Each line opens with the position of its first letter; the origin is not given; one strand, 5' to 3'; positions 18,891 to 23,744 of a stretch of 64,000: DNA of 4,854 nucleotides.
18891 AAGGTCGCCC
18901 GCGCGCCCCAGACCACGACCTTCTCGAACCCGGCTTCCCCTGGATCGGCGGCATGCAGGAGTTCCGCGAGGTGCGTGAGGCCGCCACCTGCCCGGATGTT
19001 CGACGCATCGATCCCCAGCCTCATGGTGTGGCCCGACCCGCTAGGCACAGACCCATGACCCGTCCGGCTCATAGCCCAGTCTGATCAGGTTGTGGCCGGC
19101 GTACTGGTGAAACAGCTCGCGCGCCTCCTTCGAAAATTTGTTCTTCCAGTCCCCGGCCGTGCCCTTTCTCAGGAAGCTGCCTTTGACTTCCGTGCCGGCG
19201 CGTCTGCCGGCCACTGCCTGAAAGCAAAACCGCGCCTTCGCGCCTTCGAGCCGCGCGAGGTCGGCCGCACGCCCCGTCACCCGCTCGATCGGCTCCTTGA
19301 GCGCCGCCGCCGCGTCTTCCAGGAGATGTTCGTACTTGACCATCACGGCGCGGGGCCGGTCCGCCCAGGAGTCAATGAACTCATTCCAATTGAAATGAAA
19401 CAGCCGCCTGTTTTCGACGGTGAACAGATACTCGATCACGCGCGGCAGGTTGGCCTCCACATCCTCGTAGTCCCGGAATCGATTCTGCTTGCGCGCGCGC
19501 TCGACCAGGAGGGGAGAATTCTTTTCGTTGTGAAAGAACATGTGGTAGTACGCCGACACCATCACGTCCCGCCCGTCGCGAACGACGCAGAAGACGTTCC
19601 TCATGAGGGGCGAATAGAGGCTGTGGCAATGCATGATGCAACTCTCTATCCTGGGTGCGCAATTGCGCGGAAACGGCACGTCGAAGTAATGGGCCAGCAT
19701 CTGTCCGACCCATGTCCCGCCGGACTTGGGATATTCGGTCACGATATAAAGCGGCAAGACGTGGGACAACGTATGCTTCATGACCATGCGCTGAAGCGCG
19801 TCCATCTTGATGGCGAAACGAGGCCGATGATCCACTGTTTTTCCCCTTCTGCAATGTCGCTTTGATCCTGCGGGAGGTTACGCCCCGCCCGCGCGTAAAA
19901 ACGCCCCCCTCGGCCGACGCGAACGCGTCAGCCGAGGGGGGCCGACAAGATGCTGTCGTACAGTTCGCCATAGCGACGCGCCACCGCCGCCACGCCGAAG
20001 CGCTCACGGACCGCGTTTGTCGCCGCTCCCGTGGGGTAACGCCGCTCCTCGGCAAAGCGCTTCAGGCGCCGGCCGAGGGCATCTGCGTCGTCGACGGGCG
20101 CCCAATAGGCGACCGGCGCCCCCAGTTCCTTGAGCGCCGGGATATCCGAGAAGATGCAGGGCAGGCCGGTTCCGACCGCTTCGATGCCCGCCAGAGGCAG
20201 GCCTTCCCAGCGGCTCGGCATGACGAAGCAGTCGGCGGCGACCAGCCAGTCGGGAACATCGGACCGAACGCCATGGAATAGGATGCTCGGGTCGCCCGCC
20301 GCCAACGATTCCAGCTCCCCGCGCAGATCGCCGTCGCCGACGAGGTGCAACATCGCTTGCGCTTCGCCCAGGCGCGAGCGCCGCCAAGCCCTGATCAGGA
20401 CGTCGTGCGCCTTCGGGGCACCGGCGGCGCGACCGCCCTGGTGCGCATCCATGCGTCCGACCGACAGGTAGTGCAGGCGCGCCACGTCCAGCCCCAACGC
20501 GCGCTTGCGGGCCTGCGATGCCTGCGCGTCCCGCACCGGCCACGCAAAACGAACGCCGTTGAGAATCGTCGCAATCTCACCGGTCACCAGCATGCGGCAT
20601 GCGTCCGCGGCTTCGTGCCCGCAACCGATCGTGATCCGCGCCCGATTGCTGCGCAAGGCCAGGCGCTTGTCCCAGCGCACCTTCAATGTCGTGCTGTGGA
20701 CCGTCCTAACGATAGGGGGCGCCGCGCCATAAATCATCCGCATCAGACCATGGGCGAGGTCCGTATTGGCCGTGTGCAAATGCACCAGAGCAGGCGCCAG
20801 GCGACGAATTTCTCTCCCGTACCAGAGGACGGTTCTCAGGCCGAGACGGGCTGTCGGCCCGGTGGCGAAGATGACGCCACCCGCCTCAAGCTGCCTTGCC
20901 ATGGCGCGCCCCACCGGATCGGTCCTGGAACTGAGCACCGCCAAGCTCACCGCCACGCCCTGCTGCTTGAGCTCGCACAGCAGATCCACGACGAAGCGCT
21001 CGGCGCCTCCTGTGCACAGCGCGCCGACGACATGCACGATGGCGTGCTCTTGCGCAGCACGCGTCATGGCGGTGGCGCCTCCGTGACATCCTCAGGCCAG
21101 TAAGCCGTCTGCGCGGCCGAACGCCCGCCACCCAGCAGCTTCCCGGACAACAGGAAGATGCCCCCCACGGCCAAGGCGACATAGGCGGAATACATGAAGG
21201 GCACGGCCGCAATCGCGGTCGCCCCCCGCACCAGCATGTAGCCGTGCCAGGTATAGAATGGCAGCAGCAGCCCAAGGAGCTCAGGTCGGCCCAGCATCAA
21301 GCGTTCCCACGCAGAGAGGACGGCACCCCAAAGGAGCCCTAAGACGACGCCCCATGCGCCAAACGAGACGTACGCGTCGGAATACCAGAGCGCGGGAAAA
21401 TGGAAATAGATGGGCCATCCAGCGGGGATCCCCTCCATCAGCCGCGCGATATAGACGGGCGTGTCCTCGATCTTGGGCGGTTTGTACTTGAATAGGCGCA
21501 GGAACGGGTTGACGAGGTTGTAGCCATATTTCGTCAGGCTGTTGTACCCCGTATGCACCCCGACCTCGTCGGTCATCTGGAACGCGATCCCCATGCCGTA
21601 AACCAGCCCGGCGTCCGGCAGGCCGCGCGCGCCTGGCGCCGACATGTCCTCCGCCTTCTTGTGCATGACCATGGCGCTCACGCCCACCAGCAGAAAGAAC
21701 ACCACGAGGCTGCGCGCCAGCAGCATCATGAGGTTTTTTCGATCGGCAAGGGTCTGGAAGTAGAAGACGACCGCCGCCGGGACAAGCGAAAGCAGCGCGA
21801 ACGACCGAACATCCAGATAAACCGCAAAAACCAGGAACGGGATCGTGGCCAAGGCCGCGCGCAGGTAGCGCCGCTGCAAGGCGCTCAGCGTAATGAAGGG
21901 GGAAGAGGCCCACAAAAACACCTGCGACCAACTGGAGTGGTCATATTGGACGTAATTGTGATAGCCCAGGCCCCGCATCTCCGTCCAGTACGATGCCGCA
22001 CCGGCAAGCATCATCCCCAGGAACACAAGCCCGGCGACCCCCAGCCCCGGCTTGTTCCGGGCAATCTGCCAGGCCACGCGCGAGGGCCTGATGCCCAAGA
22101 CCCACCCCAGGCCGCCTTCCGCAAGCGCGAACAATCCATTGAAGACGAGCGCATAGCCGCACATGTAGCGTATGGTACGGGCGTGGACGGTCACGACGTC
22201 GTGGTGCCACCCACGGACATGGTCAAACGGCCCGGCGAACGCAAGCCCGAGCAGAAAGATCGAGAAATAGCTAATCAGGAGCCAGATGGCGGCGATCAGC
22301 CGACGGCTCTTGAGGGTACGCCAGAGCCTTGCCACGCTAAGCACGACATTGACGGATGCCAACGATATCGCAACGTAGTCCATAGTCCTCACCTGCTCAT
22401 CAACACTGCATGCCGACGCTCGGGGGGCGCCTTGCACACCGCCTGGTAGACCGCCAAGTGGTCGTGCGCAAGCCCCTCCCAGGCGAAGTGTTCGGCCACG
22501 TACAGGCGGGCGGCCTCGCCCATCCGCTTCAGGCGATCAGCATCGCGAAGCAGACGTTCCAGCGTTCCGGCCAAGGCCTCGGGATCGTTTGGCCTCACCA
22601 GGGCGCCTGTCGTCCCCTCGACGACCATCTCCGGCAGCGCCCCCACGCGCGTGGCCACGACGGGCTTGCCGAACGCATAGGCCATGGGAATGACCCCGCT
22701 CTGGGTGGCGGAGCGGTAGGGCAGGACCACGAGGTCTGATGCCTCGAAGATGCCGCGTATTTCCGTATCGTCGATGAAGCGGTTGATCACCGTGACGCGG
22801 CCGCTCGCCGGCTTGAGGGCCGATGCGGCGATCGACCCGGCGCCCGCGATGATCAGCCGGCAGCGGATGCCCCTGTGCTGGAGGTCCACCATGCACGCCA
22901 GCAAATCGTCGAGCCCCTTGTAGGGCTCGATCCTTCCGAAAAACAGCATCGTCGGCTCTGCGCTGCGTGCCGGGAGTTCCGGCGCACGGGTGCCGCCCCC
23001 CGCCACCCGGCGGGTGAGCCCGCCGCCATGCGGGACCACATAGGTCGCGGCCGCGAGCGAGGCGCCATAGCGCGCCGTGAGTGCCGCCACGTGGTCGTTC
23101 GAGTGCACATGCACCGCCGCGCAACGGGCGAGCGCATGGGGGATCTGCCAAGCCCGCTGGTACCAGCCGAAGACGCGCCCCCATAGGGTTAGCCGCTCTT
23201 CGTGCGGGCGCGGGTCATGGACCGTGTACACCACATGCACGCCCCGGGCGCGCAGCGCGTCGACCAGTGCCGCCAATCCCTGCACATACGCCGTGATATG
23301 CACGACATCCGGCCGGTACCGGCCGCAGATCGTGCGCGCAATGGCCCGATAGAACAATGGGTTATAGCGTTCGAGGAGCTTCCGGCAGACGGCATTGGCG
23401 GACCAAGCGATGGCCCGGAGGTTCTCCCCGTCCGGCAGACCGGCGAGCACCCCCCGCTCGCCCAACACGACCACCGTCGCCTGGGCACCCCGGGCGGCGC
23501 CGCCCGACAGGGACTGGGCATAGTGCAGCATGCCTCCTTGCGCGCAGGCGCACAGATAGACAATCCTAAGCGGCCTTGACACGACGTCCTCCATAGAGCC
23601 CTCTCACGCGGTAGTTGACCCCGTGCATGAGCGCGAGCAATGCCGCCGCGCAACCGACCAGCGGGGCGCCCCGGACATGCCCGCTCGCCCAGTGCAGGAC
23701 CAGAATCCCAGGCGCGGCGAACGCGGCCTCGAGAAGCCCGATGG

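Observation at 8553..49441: Exosortase EPS locus, a complete T2SS operon and C-terminally sorted cargo form one contiguous ~41 kb envelope supercluster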

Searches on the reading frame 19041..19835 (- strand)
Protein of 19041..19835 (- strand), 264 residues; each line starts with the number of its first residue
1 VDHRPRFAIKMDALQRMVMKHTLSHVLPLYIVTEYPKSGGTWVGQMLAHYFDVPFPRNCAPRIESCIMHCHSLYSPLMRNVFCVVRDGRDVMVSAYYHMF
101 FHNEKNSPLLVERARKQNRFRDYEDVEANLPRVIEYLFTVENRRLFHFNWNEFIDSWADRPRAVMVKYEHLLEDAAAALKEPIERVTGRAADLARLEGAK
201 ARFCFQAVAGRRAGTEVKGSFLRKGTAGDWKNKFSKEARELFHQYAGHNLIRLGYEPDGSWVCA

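Call 4: search_protein_families(library=ncbifam, proteins=[window:19041-19835:-], max_evalue=0.001)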
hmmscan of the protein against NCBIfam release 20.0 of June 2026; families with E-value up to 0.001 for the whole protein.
window:19041-19835:- (264 aa): 0 families

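Call 11: search_protein_families(library=pfam, proteins=[window:19041-19835:-], max_evalue=0.01)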
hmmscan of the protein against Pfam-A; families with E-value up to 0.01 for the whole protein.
window:19041-19835:- (264 aa): 2 families
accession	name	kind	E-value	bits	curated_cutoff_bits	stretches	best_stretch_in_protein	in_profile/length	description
PF00685.33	Sulfotransfer_1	-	2e-16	60.6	22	1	69-250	78-251/255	Sulfotransferase domain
PF13469.12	Sulfotransfer_3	-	0.00024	21.9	27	0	35-64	7-36/216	Sulfotransferase family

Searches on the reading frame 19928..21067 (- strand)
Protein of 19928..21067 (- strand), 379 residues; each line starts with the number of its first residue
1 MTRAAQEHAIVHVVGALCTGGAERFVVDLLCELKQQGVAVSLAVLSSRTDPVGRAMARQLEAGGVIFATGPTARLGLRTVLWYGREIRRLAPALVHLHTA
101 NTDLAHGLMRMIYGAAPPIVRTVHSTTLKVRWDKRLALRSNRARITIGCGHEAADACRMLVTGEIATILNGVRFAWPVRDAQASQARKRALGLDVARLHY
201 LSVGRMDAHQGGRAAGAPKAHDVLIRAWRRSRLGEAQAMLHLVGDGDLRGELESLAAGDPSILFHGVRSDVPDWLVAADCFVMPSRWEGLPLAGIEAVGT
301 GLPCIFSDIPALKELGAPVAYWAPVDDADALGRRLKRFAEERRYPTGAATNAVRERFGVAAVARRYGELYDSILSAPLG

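Call 4: search_protein_families(library=ncbifam, proteins=[window:19928-21067:-], max_evalue=0.001)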
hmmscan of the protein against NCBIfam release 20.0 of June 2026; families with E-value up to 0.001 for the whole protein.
window:19928-21067:- (379 aa): 13 families
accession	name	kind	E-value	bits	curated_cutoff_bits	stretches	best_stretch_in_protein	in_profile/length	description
TIGR03088.1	stp2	hypoth_equivalog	1.1e-23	83.9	409.05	1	166-374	163-374/374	TIGR03088 family PEP-CTERM/XrtA system glycosyltransferase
TIGR04047.1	MSMEG_0565_glyc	hypoth_equivalog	1.8e-12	47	259.85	1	114-371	108-372/373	MSMEG_0565 family glycosyltransferase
TIGR03999.1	thiol_BshA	equivalog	3.8e-10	39.2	273.7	1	235-374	227-374/375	N-acetyl-alpha-D-glucosaminyl L-malate synthase BshA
NF047684.1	TeichurnBiosyTuaC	equivalog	4.2e-08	32.5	550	1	237-371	247-387/391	teichuronic acid biosynthesis protein TuaC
NF012034.0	PRK15490.1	equivalog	1.2e-07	30.6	813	1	240-307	432-502/578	Vi polysaccharide biosynthesis glycosyltransferase TviE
NF011726.0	PRK15179.1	equivalog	7.1e-07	27.9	733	1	237-305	548-619/694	Vi polysaccharide biosynthesis protein TviE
NF041876.1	EPS_EpsE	equivalog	1.3e-06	28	400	1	219-344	227-364/389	exopolysaccharide biosynthesis GT4 family glycosyltransferase EpsE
NF050063.1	ProtGlycPglJ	equivalog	1.7e-06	27.5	500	1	193-338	190-329/363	N-acetylgalactosamine-N,N'-diacetylbacillosaminyl-diphospho-undecaprenol 4-alpha-N-acetylgalactosaminyltransferase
NF007396.0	PRK09922.1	equivalog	8.5e-05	21.6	385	1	235-309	210-291/361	lipopolysaccharide 1,6-galactosyltransferase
TIGR04157.1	glyco_rSAM_CFB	subfamily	0.0001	21.5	400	1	164-315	194-338/406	TIGR04157 family glycosyltransferase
TIGR02149.1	glgA_Coryne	subfamily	0.00015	21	302.4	0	269-373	275-390/391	glycogen synthase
NF038295.1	EPS_HpsP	equivalog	0.00023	20.3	550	1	275-373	285-387/388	hormogonium polysaccharide biosynthesis glycosyltransferase HpsP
NF038255.1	exopoly_VpsD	equivalog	0.00033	19.6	300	0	277-374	282-380/381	VpsD family glycosyltransferase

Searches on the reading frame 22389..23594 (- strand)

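Call 5: search_protein_families(library=ncbifam, proteins=[window:22389-23594:-], max_evalue=0.001)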
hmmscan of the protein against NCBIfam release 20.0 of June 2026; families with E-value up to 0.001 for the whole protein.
window:22389-23594:- (401 aa): 26 families (the best 25 are shown)
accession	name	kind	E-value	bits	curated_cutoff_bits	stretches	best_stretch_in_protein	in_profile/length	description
TIGR03088.1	stp2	hypoth_equivalog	2.3e-24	86.2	409.05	1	216-385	197-372/374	TIGR03088 family PEP-CTERM/XrtA system glycosyltransferase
TIGR03449.1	mycothiol_MshA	equivalog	1.9e-23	83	462.5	1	160-387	167-404/406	D-inositol-3-phosphate glycosyltransferase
NF041876.1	EPS_EpsE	equivalog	6.5e-23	81.6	400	1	203-374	203-384/389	exopolysaccharide biosynthesis GT4 family glycosyltransferase EpsE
NF053787.1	GlcN_PG_synth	equivalog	5.2e-22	78.2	480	1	213-387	197-360/361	N-acetylglucosaminyl phosphatidylglycerol synthase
NF038295.1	EPS_HpsP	equivalog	1.4e-20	73.7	550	1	153-386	150-387/388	hormogonium polysaccharide biosynthesis glycosyltransferase HpsP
TIGR04063.1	stp3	hypoth_equivalog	5.6e-20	71.6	442.05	1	216-386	216-395/397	TIGR04063 family PEP-CTERM/XrtA system glycosyltransferase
TIGR02149.1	glgA_Coryne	subfamily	1.4e-19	70.5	302.4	1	211-387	202-391/391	glycogen synthase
TIGR03999.1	thiol_BshA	equivalog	8e-15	54.6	273.7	1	217-387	203-374/375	N-acetyl-alpha-D-glucosaminyl L-malate synthase BshA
TIGR04047.1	MSMEG_0565_glyc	hypoth_equivalog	7.9e-12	44.9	259.85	1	33-385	26-373/373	MSMEG_0565 family glycosyltransferase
TIGR02095.1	glgA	subfamily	1.2e-11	44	328.45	1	206-385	287-476/477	glycogen/starch synthase, ADP-glucose type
NF038229.1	Glyco4_Geo_Pelo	equivalog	1.4e-11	44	400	1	146-387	98-337/338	GPMC system family 4 glycosyltransferase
NF012028.0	PRK15484.1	subfamily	2.6e-10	40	618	1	205-378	185-370/380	lipopolysaccharide N-acetylglucosaminyltransferase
NF047684.1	TeichurnBiosyTuaC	equivalog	3.5e-10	39.4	550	1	215-387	221-390/391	teichuronic acid biosynthesis protein TuaC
NF046085.1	XrtY_assoc_Gly1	equivalog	6.6e-10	38.4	400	1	211-388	207-386/387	XrtY-associated glycosyltransferase XYAG1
TIGR04157.1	glyco_rSAM_CFB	subfamily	1.3e-09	37.6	400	1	212-378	226-401/406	TIGR04157 family glycosyltransferase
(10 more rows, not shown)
